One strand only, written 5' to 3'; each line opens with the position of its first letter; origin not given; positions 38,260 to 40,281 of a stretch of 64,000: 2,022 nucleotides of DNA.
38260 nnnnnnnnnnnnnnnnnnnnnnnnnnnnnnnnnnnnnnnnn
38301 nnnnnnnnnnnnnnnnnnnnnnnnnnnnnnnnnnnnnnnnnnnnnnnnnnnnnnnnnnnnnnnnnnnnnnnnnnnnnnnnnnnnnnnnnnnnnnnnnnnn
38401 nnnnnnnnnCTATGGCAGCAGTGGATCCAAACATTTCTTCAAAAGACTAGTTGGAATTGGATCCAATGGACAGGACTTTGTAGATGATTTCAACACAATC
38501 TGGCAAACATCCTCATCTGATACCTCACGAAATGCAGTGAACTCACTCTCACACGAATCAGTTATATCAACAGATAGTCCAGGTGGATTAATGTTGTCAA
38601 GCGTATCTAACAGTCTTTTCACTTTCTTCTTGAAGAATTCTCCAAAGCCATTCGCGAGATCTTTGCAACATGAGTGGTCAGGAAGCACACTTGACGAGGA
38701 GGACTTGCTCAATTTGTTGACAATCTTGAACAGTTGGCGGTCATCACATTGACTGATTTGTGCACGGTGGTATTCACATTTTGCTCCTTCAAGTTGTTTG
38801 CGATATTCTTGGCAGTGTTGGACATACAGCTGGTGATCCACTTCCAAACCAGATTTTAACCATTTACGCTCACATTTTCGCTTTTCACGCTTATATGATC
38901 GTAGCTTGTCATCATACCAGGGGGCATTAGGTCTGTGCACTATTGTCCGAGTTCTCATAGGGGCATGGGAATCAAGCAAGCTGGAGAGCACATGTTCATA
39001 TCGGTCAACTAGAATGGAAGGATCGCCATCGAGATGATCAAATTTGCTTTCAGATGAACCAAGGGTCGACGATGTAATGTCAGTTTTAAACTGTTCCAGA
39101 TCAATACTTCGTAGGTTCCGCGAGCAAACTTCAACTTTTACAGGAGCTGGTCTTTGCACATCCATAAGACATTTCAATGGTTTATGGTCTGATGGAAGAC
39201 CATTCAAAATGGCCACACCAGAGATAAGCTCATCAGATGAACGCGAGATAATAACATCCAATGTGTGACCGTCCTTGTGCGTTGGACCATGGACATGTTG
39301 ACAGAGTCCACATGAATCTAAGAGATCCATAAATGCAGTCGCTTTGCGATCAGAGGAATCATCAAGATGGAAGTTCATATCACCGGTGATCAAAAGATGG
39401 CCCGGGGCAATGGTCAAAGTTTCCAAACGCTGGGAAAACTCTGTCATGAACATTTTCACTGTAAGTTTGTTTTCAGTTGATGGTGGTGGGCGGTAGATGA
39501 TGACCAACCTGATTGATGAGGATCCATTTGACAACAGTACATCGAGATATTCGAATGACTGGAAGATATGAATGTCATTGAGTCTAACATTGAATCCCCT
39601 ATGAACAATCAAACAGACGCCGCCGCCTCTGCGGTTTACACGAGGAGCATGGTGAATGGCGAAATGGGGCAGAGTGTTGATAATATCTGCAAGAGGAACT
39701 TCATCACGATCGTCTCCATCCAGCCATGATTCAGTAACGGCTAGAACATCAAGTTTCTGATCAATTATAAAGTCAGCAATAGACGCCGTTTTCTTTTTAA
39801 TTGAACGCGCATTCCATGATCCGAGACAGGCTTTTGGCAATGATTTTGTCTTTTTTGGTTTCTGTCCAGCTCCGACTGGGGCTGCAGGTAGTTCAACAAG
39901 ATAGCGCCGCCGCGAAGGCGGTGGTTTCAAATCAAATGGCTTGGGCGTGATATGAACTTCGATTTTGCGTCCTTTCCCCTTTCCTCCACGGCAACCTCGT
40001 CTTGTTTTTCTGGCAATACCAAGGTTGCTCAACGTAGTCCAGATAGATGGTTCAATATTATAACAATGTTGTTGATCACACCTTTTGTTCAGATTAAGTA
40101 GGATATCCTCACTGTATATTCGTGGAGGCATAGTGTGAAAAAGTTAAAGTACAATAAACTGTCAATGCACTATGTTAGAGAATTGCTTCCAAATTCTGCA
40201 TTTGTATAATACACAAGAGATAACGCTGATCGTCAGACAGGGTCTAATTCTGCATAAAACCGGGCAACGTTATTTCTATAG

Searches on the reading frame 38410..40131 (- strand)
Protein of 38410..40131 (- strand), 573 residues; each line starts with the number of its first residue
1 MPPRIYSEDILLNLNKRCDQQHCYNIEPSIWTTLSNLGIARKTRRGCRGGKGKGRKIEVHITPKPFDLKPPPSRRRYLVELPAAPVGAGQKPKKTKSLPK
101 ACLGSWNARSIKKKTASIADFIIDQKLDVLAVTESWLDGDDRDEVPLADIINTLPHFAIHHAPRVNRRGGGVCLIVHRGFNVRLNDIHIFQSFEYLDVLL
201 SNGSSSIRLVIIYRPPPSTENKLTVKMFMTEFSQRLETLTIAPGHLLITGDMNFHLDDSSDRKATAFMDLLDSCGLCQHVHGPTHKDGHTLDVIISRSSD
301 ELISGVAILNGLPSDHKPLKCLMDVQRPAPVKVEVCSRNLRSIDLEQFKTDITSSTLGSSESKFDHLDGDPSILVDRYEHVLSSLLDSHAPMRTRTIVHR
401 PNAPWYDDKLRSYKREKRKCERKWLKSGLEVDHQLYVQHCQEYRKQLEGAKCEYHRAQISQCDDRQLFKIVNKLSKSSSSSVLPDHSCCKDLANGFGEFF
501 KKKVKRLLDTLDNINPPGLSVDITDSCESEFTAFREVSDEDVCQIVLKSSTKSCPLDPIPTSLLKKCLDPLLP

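Call 10: find_encoding_contigs(protein=window:38410-40131:-, flank=2000, max_places=4)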
Protein window:38410-40131:- (573 aa): no gene with exactly this product is on record in the collection.

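Call 20: find_homologous_proteins(query=window:38410-40131:-, max_evalue=1e-20)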
Query window:38410-40131:- (573 aa): 54 proteins with E <= 1e-20 among 8000 candidates.
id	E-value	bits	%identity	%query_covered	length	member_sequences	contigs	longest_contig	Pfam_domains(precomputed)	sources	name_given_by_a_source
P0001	0.0e+0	1329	100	100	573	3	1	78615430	PF14529.13,PF03372.30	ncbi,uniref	ncbi:uncharacterized protein [Amphiura filiformis]|uniref:uncharacterized protein n=1 Tax=Amphiura f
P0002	8.7e-217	739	76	74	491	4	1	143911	PF14529.13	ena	-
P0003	3.5e-150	519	74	55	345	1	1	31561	PF14529.13,PF03372.30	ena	-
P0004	7.7e-143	495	47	90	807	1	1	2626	PF00078.33,PF14529.13,PF03372.30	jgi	jgi:hypothetical protein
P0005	1.2e-138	481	44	95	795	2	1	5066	PF00078.33,PF14529.13,PF03372.30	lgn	-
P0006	7.0e-117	409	45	79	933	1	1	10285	PF00078.33,PF03372.30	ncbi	-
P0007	8.8e-114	399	42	87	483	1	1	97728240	PF14529.13,PF03372.30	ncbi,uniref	ncbi:uncharacterized protein [Amphiura filiformis]|uniref:uncharacterized protein n=1 Tax=Amphiura f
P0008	2.2e-113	398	44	75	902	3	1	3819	PF00078.33,PF14529.13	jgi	jgi:hypothetical protein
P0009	2.6e-110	388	48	66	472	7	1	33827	PF14529.13,PF03372.30,PF28493.1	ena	-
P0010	2.7e-110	388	38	99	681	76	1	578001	PF14529.13,PF03372.30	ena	-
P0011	2.1e-107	378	37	98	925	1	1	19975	PF00078.33,PF14529.13,PF03372.30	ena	-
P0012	1.7e-105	372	40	84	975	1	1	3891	PF00078.33,PF14529.13,PF03372.30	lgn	-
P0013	9.6e-105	369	47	64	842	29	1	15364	PF00078.33,PF14529.13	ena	-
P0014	3.5e-100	354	40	91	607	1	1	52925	PF14529.13,PF03372.30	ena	-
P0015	1.4e-94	336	49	57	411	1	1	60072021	-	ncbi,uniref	ncbi:uncharacterized protein [Amphiura filiformis]|uniref:uncharacterized protein n=1 Tax=Amphiura f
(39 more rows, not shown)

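Call 26: find_encoding_contigs(protein=P0001, flank=10000, max_places=3)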
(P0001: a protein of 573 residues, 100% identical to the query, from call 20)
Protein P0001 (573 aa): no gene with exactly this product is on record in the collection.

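Call 42: find_encoding_contigs(protein=P0002, flank=10000, max_places=10)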
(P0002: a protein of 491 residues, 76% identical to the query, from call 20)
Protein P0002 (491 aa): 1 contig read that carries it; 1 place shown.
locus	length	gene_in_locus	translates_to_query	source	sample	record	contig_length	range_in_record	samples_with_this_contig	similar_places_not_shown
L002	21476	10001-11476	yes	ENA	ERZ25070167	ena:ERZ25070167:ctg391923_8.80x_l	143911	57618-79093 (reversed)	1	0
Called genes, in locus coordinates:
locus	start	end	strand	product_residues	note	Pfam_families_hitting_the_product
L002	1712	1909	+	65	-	-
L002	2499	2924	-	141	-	-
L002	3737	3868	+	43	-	-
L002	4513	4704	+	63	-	-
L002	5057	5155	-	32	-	-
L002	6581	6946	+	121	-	-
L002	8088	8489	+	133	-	-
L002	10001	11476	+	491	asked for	PF14529:Exo_endo_phos_2 (weak)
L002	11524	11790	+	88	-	-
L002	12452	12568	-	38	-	-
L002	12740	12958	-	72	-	-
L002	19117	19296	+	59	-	-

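Call 56: find_encoding_contigs(protein=P0007, flank=10000, max_places=10)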
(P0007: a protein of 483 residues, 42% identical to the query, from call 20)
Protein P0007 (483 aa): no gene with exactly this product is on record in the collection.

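Call 57: find_encoding_contigs(protein=P0003, flank=10000, max_places=10)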
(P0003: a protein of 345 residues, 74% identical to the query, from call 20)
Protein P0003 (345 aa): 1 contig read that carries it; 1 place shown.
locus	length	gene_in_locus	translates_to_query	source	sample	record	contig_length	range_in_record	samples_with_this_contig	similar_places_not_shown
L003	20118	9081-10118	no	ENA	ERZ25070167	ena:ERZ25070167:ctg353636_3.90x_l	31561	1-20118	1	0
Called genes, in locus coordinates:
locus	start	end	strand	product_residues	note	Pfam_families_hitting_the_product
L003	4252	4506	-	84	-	-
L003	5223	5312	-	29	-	-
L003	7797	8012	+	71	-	-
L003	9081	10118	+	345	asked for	PF03372:Exo_endo_phos, PF14529:Exo_endo_phos_2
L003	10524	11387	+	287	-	PF00078:RVT_1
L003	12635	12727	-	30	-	-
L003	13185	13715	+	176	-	-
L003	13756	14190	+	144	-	-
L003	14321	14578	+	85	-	-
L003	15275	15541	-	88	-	-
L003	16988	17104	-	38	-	-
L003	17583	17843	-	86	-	-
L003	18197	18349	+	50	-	-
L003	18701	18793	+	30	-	-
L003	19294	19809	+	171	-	-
